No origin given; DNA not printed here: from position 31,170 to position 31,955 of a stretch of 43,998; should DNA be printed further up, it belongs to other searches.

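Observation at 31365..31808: Orphan C-terminal fragment of a Ser/Thr kinase next to the lower-GC patch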

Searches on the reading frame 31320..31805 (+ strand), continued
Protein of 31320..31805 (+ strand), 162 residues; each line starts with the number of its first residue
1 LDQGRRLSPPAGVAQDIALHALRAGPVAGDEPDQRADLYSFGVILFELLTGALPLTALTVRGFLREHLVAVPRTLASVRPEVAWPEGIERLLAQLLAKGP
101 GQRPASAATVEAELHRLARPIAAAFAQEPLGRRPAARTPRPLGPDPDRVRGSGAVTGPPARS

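Call 22: find_homologous_proteins(query=A2, max_evalue=1e-20)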
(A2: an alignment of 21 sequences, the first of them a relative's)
Query A2 (21 sequences) (558 aa, profile of the alignment): 5115 proteins with E <= 1e-20 among 8000 candidates; the best 120 are listed.
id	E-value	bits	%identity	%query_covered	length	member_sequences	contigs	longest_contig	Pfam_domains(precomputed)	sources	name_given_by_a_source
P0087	2.6e-214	731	48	100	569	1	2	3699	PF07714.24,PF00069.32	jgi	jgi:predicted Ser/Thr protein kinase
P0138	3.2e-208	711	45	99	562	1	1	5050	PF07714.24,PF00069.32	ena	-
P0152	2.3e-205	702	45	100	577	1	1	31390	PF07714.24,PF00069.32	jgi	jgi:serine/threonine-protein kinase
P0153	3.9e-205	701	45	99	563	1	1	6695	PF07714.24,PF00069.32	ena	-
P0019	4.0e-205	701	100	100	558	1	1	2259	PF07714.24,PF00069.32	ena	-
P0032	4.5e-204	698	44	99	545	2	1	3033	PF07714.24,PF00069.32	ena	-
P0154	4.6e-204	698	45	98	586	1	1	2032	PF07714.24,PF00069.32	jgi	jgi:serine/threonine protein kinase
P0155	1.4e-201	689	43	100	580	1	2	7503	PF07714.24,PF00069.32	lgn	-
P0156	1.0e-200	687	45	100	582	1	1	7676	PF07714.24,PF00069.32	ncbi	-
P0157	1.1e-200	686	45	100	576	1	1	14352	PF07714.24,PF00069.32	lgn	-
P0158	1.7e-200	686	45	99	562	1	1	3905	PF07714.24,PF00069.32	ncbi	-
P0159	1.3e-199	683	47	99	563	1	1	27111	PF07714.24,PF00069.32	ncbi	-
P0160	1.4e-199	683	47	99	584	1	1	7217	PF07714.24,PF00069.32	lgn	-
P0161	8.8e-197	674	46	99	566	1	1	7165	PF07714.24,PF00069.32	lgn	-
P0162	3.7e-195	668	45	99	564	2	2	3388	PF07714.24,PF00069.32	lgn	-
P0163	5.5e-195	668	45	99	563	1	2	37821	PF07714.24,PF00069.32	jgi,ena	-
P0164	4.6e-194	665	48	63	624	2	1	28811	PF07714.24,PF00069.32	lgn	-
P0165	5.3e-194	664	39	94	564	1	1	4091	PF07714.24,PF00069.32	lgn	-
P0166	1.7e-193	663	46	99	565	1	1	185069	PF07714.24,PF00069.32,PF01636.30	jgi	jgi:serine/threonine protein kinase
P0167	2.8e-193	662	45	99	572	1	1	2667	PF07714.24,PF00069.32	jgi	jgi:hypothetical protein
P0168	1.5e-192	660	47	99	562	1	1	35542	PF07714.24,PF00069.32,PF01636.30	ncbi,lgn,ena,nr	ncbi:MAG: serine/threonine protein kinase [Planctomycetes bacterium]|nr:serine/threonine protein kin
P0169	9.6e-192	657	48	100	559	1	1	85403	PF07714.24,PF00069.32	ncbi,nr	ncbi:MAG: serine/threonine protein kinase [Planctomycetes bacterium]|nr:serine/threonine protein kin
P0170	1.6e-191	656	43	100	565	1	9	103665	PF06293.21,PF07714.24,PF00069.32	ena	-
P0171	1.8e-191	656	50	94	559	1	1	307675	PF07714.24,PF00069.32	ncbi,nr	ncbi:MAG: serine/threonine protein kinase [Planctomycetes bacterium]|nr:serine/threonine protein kin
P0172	3.5e-191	655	45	99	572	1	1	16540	PF07714.24,PF00069.32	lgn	-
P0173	5.3e-191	655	46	99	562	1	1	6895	PF07714.24,PF00069.32,PF01636.30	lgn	-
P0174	5.7e-191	654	39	94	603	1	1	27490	PF07714.24,PF00069.32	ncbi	-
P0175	2.2e-190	652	48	63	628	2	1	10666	PF07714.24,PF00069.32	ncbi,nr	ncbi:MAG: serine/threonine-protein kinase [Planctomycetota bacterium]|nr:serine/threonine-protein ki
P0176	1.2e-189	650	48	51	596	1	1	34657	PF07714.24,PF00069.32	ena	-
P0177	6.7e-188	644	49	93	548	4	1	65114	PF07714.24,PF00069.32,PF01636.30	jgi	jgi:predicted Ser/Thr protein kinase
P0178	9.7e-187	640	41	100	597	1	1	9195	PF07714.24,PF00069.32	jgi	jgi:predicted Ser/Thr protein kinase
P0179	2.7e-186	639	41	100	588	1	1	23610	PF07714.24,PF00069.32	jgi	jgi:serine/threonine protein kinase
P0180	6.4e-183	628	43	99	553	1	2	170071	PF07714.24,PF00069.32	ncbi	ncbi:MAG: serine/threonine-protein kinase [Planctomycetota bacterium]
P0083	1.4e-182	627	39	96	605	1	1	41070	PF07714.24,PF00069.32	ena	-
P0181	5.8e-181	621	41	94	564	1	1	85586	PF07714.24,PF00069.32,PF03109.23,PF01636.30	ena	-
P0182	2.9e-180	619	47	46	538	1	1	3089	PF07714.24,PF00069.32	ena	-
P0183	1.5e-179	617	44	94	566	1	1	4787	PF07714.24,PF00069.32,PF01636.30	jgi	jgi:predicted Ser/Thr protein kinase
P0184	4.7e-175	602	38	94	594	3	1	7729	PF07714.24,PF00069.32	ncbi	-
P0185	7.3e-174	598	38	92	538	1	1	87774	PF07714.24,PF00069.32,PF03109.23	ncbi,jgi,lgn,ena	jgi:hypothetical protein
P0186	5.2e-172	592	43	99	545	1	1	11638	PF07714.24,PF00069.32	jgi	jgi:hypothetical protein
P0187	1.0e-171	591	40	99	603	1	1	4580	PF07714.24,PF00069.32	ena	-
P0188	3.2e-171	589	42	99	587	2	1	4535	PF07714.24,PF00069.32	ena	-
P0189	3.4e-171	589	41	99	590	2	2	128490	PF07714.24,PF00069.32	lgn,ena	-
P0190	5.6e-171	588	42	99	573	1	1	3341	PF07714.24,PF00069.32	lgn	-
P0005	1.1e-169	584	39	48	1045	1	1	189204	PF06293.21,PF07714.24,PF00069.32,PF03109.23,PF17667.8,PF01636.30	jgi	-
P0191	2.3e-167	576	42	99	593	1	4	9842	PF07714.24,PF00069.32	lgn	-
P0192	3.1e-166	573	51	53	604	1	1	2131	PF07714.24,PF00069.32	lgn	-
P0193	6.4e-165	568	42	94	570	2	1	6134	PF07714.24,PF00069.32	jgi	jgi:hypothetical protein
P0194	5.8e-164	565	41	99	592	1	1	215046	PF07714.24,PF00069.32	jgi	jgi:eukaryotic-like serine/threonine-protein kinase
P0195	1.3e-159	551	40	48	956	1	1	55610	PF07714.24,PF00069.32,PF10707.16,PF03109.23,PF17667.8,PF01636.30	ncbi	-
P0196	1.5e-158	547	39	48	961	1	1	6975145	PF06293.21,PF07714.24,PF00069.32,PF03109.23,PF01636.30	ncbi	ncbi:serine/threonine-protein kinase [Nannocystaceae bacterium ST9]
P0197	4.2e-153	529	37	47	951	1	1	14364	PF06293.21,PF07714.24,PF00069.32,PF03109.23,PF17667.8,PF01636.30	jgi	jgi:serine/threonine protein kinase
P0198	5.1e-153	529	41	38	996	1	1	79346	PF07714.24,PF00069.32,PF03109.23,PF17667.8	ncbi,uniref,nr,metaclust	ncbi:Serine/threonine-protein kinase pkn2 [Enhygromyxa salina]|uniref:Serine/threonine-protein kinas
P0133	8.4e-153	528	33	47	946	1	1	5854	PF06293.21,PF07714.24,PF00069.32,PF03109.23,PF14531.13,PF01163.29,PF17667.8,PF01636.30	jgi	jgi:serine/threonine protein kinase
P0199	1.1e-151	525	34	47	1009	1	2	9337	PF07714.24,PF00069.32,PF03109.23,PF14531.13,PF01636.30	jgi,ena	jgi:serine/threonine protein kinase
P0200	3.5e-150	520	35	51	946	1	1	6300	PF06293.21,PF07714.24,PF00069.32,PF03109.23,PF17667.8,PF01636.30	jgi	-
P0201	1.1e-149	518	42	94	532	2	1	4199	PF07714.24,PF00069.32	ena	-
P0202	1.5e-147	511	36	47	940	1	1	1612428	PF06293.21,PF07714.24,PF00069.32,PF03109.23,PF17667.8,PF01636.30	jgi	jgi:serine/threonine protein kinase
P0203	1.0e-146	508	36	51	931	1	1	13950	PF06293.21,PF07714.24,PF00069.32,PF10707.16,PF03109.23,PF17667.8,PF01636.30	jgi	jgi:serine/threonine protein kinase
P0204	1.3e-142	495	36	51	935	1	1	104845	PF07714.24,PF00069.32,PF03109.23,PF14531.13,PF17667.8,PF01636.30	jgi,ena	jgi:serine/threonine protein kinase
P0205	2.7e-142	494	33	61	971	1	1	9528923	PF06293.21,PF07714.24,PF00069.32,PF03109.23,PF17667.8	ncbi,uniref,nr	ncbi:serine/threonine protein kinase [Pseudenhygromyxa sp. WMMC2535]|uniref:serine/threonine-protein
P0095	1.0e-141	492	36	51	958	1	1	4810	PF07714.24,PF00069.32,PF03109.23,PF14531.13,PF17667.8,PF01636.30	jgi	jgi:serine/threonine protein kinase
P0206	1.5e-141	491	34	49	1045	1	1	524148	PF07714.24,PF00069.32,PF03109.23,PF17667.8,PF01636.30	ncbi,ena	-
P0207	5.2e-141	489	38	54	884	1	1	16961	PF06293.21,PF07714.24,PF00069.32,PF03109.23,PF17667.8,PF01636.30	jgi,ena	-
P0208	1.6e-139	485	34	48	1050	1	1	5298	PF06293.21,PF07714.24,PF00069.32,PF03109.23,PF14531.13,PF01636.30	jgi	jgi:serine/threonine protein kinase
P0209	1.3e-138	482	38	47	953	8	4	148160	PF06293.21,PF07714.24,PF00069.32,PF03109.23,PF19974.6,PF01163.29,PF01636.30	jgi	-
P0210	1.6e-138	481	36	49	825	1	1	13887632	PF06293.21,PF07714.24,PF00069.32,PF03109.23,PF01636.30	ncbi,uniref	ncbi:serine/threonine-protein kinase [Sorangium sp. So ce834]|uniref:serine/threonine-protein kinase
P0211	1.7e-138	481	39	47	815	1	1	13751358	PF06293.21,PF07714.24,PF00069.32,PF03109.23,PF01636.30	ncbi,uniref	ncbi:serine/threonine-protein kinase [Sorangium sp. So ce260]|uniref:serine/threonine-protein kinase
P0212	2.2e-138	481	38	47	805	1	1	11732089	PF06293.21,PF07714.24,PF00069.32,PF03109.23,PF01636.30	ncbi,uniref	ncbi:serine/threonine-protein kinase [Sorangium sp. So ce119]|uniref:serine/threonine-protein kinase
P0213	3.9e-138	480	36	47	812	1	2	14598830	PF06293.21,PF07714.24,PF00069.32,PF03109.23,PF01636.30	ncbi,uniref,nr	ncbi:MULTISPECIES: serine/threonine-protein kinase [Sorangium]|uniref:Protein kinase domain-containi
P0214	2.6e-137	477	38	48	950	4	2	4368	PF06293.21,PF07714.24,PF00069.32,PF03109.23,PF19974.6,PF01636.30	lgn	-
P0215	4.8e-137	476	37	47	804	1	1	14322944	PF06293.21,PF07714.24,PF00069.32,PF03109.23,PF01636.30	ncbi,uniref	ncbi:serine/threonine-protein kinase [Sorangium sp. So ce861]|uniref:serine/threonine-protein kinase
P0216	5.7e-137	476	36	46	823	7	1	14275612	PF06293.21,PF07714.24,PF00069.32,PF03109.23,PF01636.30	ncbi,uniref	ncbi:serine/threonine-protein kinase [Sorangium sp. So ce385]|uniref:serine/threonine-protein kinase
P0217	5.3e-136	473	37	54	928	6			PF06293.21,PF07714.24,PF00069.32,PF03109.23,PF17667.8,PF01636.30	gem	-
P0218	1.0e-135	472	39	47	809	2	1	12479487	PF06293.21,PF07714.24,PF00069.32,PF03109.23,PF14531.13,PF01636.30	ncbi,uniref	ncbi:serine/threonine-protein kinase [Sorangium sp. So ce1014]|uniref:serine/threonine-protein kinas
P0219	1.5e-134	468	35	49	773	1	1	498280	PF06293.21,PF07714.24,PF00069.32,PF03109.23,PF17667.8,PF01636.30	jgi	jgi:serine/threonine protein kinase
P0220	1.7e-134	468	37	47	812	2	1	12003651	PF06293.21,PF07714.24,PF00069.32,PF03109.23,PF14531.13,PF01636.30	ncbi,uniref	ncbi:protein kinase domain-containing protein [Sorangium sp. So ce362]|uniref:serine/threonine-prote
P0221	2.0e-134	468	36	49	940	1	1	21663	PF06293.21,PF07714.24,PF00069.32,PF03109.23,PF01636.30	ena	-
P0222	3.0e-134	467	38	44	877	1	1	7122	PF07714.24,PF00069.32,PF03109.23,PF19974.6,PF01636.30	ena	-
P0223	4.3e-131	457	37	56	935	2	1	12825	PF07714.24,PF00069.32,PF17667.8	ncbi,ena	-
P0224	1.3e-130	455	37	47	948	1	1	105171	PF06293.21,PF07714.24,PF00069.32,PF03109.23,PF01163.29,PF01636.30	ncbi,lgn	-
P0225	1.6e-130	455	35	47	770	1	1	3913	PF06293.21,PF07714.24,PF00069.32,PF03109.23,PF01636.30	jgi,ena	-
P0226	1.1e-129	452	37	48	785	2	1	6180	PF06293.21,PF07714.24,PF00069.32,PF03109.23,PF01636.30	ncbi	-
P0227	2.3e-128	448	38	48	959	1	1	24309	PF06293.21,PF07714.24,PF00069.32,PF03109.23,PF01636.30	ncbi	-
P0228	3.9e-128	447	29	53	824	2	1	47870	PF06293.21,PF07714.24,PF00069.32,PF03109.23,PF14531.13,PF01163.29,PF01636.30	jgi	jgi:serine/threonine-protein kinase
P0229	5.6e-126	440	34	48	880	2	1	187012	PF07714.24,PF00069.32,PF03109.23,PF08308.18,PF01636.30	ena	-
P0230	7.5e-126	439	44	48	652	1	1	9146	PF07714.24,PF00069.32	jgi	jgi:serine/threonine protein kinase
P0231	2.0e-124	435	36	51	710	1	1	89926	PF07714.24,PF00069.32,PF03109.23,PF14531.13,PF17667.8,PF01636.30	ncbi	ncbi:MAG: protein kinase [Planctomycetota bacterium]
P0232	2.8e-121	424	36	47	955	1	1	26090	PF06293.21,PF07714.24,PF00069.32,PF03109.23,PF14531.13,PF01636.30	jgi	jgi:serine/threonine-protein kinase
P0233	1.6e-117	412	33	50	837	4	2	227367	PF06293.21,PF07714.24,PF00069.32,PF03109.23,PF14531.13,PF01636.30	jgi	jgi:serine/threonine-protein kinase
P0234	4.1e-115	404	36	48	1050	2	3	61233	PF07714.24,PF00069.32,PF03109.23,PF01636.30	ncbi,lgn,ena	-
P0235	7.5e-113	397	34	47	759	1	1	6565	PF06293.21,PF07714.24,PF00069.32,PF03109.23,PF01636.30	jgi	jgi:eukaryotic-like serine/threonine-protein kinase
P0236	1.5e-112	395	40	47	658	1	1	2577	PF07714.24,PF00069.32,PF03109.23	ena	-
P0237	1.1e-111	393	59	49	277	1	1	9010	PF07714.24,PF00069.32,PF01636.30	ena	-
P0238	2.2e-111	392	39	37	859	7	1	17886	PF06293.21,PF07714.24,PF00069.32,PF03109.23,PF14531.13,PF01636.30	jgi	jgi:serine/threonine protein kinase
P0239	7.6e-110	387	39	51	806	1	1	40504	PF07714.24,PF00069.32,PF03109.23,PF01636.30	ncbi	-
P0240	1.8e-108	382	32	50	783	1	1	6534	PF07714.24,PF00069.32,PF03109.23,PF19974.6,PF14531.13,PF01163.29,PF01636.30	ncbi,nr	ncbi:MAG: serine/threonine protein kinase, partial [Myxococcota bacterium]|nr:serine/threonine prote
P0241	6.6e-108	380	32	50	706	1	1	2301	PF07714.24,PF00069.32,PF03109.23,PF19974.6,PF14531.13,PF01163.29,PF01636.30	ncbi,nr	ncbi:MAG: serine/threonine protein kinase, partial [Myxococcota bacterium]|nr:serine/threonine prote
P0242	7.2e-107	377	32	48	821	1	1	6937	PF07714.24,PF13095.13,PF00069.32,PF03109.23,PF14531.13,PF17667.8,PF01636.30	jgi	jgi:serine/threonine-protein kinase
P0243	1.4e-106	376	34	40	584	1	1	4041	PF07714.24,PF00069.32,PF03109.23,PF01636.30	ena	-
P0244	1.5e-106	376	33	48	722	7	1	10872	PF06293.21,PF07714.24,PF00069.32,PF03109.23,PF14531.13,PF01636.30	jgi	jgi:serine/threonine protein kinase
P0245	1.7e-105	372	33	53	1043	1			PF25063.1,PF13431.13,PF13414.13,PF13428.13,PF01163.29,PF17667.8,PF14559.13,PF06293.21,PF07714.24,PF00069.32,PF13371.13,PF00515.35,PF03109.23,PF13424.13,PF21033.5,PF14531.13,PF13432.13,PF13181.13,PF07719.24,PF01636.30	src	-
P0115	3.2e-104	368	51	51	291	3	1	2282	PF07714.24,PF00069.32,PF17667.8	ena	-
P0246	6.4e-104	367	35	40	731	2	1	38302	PF07714.24,PF00069.32,PF03109.23,PF19974.6,PF01163.29,PF01636.30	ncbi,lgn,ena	-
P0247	3.1e-102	361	40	37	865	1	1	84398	PF07714.24,PF00069.32,PF08308.18,PF01636.30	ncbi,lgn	-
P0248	1.9e-101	359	34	47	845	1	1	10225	PF07714.24,PF00069.32,PF08308.18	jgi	-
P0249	1.6e-100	356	37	39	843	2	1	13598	PF07714.24,PF00069.32,PF08308.18,PF01636.30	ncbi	-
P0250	5.7e-100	354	36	39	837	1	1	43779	PF07714.24,PF00069.32,PF08308.18,PF17667.8,PF01636.30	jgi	jgi:serine/threonine protein kinase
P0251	9.1e-99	350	34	51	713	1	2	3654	PF07714.24,PF00069.32,PF03109.23,PF14531.13,PF01636.30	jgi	jgi:serine/threonine protein kinase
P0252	2.8e-98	348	31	54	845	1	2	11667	PF07714.24,PF00069.32,PF08308.18,PF17667.8,PF01636.30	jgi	jgi:serine/threonine protein kinase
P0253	7.1e-98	347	33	47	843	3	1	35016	PF07714.24,PF00069.32,PF08308.18,PF17667.8,PF01636.30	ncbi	-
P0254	4.9e-96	341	32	49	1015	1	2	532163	PF06293.21,PF07714.24,PF00069.32,PF03109.23,PF20702.4,PF20703.4,PF17667.8,PF01636.30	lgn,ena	-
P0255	4.8e-95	338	34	39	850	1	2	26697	PF07714.24,PF00069.32,PF08308.18,PF17667.8,PF01636.30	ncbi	-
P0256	9.5e-94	333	35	51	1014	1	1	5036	PF07714.24,PF00069.32,PF26549.1,PF03109.23,PF26550.2,PF07676.19,PF01636.30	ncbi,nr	ncbi:MAG: protein kinase, partial [Acidobacteriota bacterium]|nr:protein kinase [Acidobacteriota bac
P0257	2.4e-91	326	39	48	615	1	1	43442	PF07714.24,PF00069.32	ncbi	ncbi:MAG: serine/threonine-protein kinase [Planctomycetota bacterium]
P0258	6.0e-91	324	34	46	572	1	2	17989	PF07714.24,PF00069.32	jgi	jgi:serine/threonine-protein kinase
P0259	2.5e-90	322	38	47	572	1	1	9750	PF07714.24,PF00069.32,PF03109.23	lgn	-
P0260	3.3e-90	322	32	46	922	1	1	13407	PF07714.24,PF00069.32,PF03109.23,PF14531.13,PF01636.30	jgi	-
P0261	6.1e-89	318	39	49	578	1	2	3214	PF07714.24,PF00069.32,PF03109.23,PF17667.8,PF01636.30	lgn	-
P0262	1.4e-87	313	36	50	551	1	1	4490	PF07714.24,PF00069.32,PF17667.8,PF01636.30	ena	-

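Call 24: find_encoding_contigs(protein=P0180, flank=8000, max_places=2)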
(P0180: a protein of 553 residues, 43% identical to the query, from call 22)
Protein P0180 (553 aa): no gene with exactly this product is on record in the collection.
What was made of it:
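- The look-up of P0180 found no gene on record (call 24).
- Tried and rejected: It is not on record (call 24).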

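Call 25: find_encoding_contigs(protein=P0170, flank=8000, max_places=2)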
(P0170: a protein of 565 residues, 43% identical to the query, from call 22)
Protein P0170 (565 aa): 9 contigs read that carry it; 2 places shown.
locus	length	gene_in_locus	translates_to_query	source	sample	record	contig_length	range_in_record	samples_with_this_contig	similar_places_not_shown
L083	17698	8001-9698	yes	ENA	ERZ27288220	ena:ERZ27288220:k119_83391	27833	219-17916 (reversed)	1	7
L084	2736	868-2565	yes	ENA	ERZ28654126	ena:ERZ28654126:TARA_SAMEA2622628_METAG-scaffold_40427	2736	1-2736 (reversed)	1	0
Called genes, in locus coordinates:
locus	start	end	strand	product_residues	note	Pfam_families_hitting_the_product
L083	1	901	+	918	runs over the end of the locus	PF00311:PEPcase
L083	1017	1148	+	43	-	-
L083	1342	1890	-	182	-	-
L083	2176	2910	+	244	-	-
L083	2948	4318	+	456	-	PF09471:Peptidase_M64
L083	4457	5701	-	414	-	PF24827:AstE_AspA_cat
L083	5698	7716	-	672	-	PF04107:GCS2, PF00571:CBS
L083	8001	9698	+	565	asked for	PF00069:Pkinase, PF07714:PK_Tyr_Ser-Thr, PF06293:Kdo (weak)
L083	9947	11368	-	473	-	PF01546:Peptidase_M20, PF07687:M20_dimer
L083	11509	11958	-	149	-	PF05099:TerB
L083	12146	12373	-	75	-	PF01797:Y1_Tnp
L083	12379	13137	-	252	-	-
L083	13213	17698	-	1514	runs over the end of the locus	PF00069:Pkinase, PF07714:PK_Tyr_Ser-Thr, PF00400:WD40 (faint), PF12894:ANAPC4_WD40 (faint), PF23381:Beta-prop_IFT122_1st, PF23381:Beta-prop_IFT122_1st (weak), PF24814:WD40_Prp19 (weak), PF25174:Beta-prop_THOC3, +7 more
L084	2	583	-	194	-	?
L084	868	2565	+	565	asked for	PF00069:Pkinase, PF07714:PK_Tyr_Ser-Thr, PF06293:Kdo (weak)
